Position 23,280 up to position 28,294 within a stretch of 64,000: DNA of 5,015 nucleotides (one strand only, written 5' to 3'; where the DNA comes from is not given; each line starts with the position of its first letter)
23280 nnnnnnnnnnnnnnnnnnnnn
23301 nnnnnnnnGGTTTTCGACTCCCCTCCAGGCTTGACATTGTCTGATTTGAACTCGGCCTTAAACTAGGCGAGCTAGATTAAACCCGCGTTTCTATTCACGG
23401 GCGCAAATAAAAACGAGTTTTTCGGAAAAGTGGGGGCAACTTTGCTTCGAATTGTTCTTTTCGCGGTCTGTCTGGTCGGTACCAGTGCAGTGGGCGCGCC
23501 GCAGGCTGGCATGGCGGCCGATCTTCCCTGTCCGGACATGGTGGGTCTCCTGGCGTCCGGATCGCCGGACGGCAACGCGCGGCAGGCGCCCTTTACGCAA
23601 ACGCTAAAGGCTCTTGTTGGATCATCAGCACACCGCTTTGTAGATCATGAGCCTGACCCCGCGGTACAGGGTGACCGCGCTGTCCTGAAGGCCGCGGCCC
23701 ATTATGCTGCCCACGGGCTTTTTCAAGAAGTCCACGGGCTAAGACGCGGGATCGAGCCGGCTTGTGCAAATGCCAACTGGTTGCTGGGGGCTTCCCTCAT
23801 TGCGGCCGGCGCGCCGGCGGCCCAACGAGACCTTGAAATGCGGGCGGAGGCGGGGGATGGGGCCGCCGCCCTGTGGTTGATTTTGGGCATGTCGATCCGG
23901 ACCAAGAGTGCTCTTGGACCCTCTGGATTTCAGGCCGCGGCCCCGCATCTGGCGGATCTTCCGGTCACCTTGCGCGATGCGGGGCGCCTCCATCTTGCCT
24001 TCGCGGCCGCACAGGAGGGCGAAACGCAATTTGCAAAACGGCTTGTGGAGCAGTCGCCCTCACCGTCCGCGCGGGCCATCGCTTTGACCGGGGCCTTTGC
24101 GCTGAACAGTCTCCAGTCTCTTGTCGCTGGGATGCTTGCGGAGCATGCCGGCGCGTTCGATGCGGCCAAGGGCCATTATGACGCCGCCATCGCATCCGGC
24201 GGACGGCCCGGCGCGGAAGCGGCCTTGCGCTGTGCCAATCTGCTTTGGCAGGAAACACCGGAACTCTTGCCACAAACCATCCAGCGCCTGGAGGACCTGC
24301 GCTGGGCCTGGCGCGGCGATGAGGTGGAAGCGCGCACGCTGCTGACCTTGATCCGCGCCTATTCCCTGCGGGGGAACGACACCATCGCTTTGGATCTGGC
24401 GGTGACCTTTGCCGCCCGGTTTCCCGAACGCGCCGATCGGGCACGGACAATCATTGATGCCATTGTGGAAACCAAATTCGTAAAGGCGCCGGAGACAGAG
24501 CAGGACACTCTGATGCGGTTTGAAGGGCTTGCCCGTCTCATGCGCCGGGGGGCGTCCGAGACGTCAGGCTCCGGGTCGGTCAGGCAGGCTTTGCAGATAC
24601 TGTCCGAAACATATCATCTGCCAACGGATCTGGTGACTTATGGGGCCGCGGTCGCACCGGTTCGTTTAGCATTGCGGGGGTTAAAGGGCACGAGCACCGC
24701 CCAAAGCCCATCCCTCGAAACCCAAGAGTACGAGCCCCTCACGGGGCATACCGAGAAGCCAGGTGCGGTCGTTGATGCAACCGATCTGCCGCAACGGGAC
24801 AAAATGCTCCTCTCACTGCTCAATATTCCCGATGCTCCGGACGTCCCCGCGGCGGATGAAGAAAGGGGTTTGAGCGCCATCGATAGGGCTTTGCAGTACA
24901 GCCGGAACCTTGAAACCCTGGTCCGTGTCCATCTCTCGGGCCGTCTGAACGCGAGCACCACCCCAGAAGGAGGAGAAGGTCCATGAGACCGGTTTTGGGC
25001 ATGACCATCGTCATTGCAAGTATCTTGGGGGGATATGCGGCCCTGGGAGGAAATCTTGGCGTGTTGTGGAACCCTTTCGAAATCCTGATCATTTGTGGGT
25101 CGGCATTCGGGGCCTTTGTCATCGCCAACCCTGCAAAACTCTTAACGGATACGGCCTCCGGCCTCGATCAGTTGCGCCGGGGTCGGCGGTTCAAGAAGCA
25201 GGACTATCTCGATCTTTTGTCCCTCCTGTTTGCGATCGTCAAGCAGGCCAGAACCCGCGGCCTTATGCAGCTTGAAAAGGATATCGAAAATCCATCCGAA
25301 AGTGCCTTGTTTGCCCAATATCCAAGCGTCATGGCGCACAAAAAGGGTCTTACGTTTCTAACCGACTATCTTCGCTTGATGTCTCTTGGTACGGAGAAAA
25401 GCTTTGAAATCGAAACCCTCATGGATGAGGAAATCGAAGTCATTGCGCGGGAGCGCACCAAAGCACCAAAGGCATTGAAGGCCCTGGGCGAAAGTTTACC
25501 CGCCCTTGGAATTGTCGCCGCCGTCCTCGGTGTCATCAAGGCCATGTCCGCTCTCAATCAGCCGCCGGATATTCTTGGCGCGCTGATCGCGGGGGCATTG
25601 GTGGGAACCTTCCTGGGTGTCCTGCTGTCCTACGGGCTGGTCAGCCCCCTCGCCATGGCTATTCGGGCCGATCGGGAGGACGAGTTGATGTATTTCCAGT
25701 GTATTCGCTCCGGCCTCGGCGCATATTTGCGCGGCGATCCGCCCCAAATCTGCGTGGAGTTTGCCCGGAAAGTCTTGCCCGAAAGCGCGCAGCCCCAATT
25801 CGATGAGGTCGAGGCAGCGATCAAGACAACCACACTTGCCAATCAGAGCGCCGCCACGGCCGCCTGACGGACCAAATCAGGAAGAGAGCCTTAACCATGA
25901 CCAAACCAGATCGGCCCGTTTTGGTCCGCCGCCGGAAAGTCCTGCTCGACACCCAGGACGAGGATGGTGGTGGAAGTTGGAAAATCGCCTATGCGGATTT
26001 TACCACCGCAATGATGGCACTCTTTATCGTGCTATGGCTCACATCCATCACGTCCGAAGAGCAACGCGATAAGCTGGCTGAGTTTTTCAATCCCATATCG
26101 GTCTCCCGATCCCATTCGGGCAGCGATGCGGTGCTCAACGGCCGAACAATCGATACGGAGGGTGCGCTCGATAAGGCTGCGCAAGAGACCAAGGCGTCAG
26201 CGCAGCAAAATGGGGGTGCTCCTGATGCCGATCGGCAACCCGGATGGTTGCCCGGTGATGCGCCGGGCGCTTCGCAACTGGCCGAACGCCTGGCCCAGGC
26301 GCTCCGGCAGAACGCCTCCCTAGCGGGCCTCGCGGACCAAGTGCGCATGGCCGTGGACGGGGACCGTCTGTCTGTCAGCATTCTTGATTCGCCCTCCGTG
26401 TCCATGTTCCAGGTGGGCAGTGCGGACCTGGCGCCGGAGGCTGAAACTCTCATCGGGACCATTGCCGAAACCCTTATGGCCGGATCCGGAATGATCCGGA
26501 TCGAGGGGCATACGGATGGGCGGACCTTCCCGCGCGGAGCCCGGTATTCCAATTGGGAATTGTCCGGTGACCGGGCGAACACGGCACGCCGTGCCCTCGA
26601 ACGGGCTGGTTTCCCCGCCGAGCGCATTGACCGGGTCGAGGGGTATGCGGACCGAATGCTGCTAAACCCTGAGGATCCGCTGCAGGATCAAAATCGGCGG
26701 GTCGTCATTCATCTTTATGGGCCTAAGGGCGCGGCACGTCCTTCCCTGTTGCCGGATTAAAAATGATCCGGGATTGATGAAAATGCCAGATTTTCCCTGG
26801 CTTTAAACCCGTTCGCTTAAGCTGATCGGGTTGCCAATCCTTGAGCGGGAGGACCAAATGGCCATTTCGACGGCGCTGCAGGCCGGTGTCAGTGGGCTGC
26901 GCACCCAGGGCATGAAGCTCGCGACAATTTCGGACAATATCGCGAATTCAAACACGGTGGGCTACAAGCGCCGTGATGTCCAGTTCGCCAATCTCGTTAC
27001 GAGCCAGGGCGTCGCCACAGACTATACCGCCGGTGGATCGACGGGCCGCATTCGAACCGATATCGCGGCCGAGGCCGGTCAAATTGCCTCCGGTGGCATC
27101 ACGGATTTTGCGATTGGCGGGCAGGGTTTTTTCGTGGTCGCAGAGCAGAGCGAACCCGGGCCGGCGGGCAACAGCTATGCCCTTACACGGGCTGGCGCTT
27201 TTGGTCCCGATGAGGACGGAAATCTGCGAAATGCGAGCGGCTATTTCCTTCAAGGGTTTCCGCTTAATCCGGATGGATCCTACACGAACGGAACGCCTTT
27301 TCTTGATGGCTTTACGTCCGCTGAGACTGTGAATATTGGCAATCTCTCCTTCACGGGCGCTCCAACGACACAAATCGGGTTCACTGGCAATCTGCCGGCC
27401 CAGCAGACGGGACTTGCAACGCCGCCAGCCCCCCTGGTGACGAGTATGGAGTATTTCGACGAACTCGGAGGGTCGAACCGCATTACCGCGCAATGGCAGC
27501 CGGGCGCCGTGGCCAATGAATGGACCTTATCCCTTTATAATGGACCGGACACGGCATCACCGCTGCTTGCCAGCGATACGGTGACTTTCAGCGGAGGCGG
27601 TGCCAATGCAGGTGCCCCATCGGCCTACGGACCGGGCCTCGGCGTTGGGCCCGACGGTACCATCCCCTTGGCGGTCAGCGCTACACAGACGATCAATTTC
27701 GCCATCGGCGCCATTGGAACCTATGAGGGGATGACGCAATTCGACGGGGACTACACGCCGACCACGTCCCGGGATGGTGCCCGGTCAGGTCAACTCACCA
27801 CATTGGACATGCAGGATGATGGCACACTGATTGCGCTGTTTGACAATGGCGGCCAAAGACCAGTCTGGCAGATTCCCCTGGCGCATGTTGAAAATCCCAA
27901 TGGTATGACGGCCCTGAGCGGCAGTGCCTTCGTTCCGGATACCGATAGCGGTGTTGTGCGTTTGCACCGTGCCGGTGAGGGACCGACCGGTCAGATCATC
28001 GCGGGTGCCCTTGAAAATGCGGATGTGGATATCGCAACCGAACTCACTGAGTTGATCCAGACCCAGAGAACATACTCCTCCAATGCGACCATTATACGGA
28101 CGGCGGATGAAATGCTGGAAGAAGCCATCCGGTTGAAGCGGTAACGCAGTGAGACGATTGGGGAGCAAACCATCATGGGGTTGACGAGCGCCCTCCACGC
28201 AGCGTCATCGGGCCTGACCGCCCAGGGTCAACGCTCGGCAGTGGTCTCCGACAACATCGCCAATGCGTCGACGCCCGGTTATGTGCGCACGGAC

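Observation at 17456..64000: Two distinct flagellar gene sets placed tail to tail in one 46-kb block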

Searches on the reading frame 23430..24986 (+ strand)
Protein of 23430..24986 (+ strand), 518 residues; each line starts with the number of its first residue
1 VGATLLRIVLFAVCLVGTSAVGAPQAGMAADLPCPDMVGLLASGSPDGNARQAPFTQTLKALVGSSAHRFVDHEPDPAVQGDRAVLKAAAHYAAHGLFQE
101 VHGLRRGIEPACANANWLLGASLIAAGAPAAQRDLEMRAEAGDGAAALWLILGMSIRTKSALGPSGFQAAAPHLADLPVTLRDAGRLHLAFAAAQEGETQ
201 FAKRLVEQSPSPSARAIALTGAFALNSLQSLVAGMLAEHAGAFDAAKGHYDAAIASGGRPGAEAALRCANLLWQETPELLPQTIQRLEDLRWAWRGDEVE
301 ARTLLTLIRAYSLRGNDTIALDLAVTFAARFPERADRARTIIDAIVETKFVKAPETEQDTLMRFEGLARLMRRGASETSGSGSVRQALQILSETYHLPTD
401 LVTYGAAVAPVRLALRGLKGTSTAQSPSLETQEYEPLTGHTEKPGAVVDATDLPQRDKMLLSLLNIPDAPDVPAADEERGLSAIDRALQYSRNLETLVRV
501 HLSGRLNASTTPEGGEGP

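Call 5: search_protein_families(library=pfam, proteins=[window:23430-24986:+], max_evalue=0.01)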
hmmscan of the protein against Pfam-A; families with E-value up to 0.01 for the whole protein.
window:23430-24986:+ (518 aa): 0 families

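Call 9: search_protein_families(library=pfam, proteins=[window:23430-24986:+], max_evalue=0.1)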
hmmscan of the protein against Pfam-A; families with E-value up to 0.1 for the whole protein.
window:23430-24986:+ (518 aa): 0 families

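Call 23: search_protein_families(library=ncbifam, proteins=[window:23430-24986:+], max_evalue=0.01)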
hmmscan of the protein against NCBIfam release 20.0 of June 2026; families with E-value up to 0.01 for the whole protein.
window:23430-24986:+ (518 aa): 0 families
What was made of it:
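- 23430..24986 (+): Unknown 518-aa protein upstream of motA1. No family match (calls 5, 9, 23).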

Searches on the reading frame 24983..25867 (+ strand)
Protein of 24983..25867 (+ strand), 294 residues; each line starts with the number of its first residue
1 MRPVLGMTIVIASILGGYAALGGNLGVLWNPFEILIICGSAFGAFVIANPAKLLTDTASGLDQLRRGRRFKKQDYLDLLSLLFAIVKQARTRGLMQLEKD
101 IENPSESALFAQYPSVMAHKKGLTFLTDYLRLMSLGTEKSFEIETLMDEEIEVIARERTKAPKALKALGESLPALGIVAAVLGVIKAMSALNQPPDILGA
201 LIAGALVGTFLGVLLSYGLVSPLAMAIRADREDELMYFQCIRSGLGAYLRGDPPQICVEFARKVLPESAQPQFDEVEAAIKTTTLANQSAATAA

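Call 5: search_protein_families(library=pfam, proteins=[window:24983-25867:+], max_evalue=0.01)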
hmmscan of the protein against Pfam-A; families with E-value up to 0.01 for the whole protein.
window:24983-25867:+ (294 aa): 2 families
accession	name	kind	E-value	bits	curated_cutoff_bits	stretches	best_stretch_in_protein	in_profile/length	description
PF20560.3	MotA_N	-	5.1e-30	104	27.3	1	5-93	2-91/91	Motility protein A N-terminal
PF01618.21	MotA_ExbB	-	1.1e-11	45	22.9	1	136-236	20-123/127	MotA/TolQ/ExbB proton channel family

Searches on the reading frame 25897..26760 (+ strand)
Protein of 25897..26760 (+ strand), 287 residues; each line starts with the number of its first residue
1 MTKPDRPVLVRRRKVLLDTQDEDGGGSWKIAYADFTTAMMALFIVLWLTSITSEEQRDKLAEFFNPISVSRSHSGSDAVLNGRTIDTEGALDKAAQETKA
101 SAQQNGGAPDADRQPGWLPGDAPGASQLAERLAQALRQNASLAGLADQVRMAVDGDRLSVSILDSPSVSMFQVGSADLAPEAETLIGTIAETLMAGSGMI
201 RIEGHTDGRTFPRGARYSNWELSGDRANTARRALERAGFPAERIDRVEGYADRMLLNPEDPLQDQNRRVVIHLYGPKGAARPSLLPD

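Call 5: search_protein_families(library=pfam, proteins=[window:25897-26760:+], max_evalue=0.01)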
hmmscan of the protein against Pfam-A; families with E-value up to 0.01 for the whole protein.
window:25897-26760:+ (287 aa): 2 families
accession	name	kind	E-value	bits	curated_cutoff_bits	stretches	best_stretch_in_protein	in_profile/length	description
PF13677.11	MotB_plug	-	1.6e-15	56.8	24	1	18-65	8-55/58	Membrane MotB of proton-channel complex MotA/MotB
PF00691.25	OmpA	-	1.3e-14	54.7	27.2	1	170-267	1-96/98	OmpA family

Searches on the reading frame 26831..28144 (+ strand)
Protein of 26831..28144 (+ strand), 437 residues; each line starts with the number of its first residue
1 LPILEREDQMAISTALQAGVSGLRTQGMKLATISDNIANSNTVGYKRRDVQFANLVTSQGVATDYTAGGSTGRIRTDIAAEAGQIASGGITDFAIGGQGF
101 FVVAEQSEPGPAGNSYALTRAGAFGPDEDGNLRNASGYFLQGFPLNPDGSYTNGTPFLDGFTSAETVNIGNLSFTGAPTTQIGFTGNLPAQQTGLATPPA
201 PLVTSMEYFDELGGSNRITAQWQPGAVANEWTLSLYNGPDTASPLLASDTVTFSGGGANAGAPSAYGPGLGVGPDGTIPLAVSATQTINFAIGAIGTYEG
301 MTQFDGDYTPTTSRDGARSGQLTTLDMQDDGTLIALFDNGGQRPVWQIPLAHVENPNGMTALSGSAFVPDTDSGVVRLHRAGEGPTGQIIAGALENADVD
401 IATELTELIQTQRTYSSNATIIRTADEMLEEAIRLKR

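Call 6: search_protein_families(library=pfam, proteins=[window:26831-28144:+], max_evalue=0.01)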
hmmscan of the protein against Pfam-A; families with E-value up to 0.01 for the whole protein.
window:26831-28144:+ (437 aa): 4 families
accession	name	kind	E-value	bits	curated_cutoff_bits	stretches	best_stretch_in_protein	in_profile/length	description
PF06429.18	Flg_bbr_C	-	5.2e-14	51.9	23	1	391-435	2-46/46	Flagellar basal body rod FlgEFG protein C-terminal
PF00460.25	Flg_bb_rod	-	1.2e-09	38.3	20.7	1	16-46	1-31/31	Flagella basal body rod protein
PF22692.1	LlgE_F_G_D1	-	9.9e-08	32.5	27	1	94-148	1-44/64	Flagellar hook protein FlgE/F/G D1 domain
PF07559.19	FlgE_D2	-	0.00026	21.9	22.7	1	204-316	24-141/142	Flagellar basal body protein FlaE D2 domain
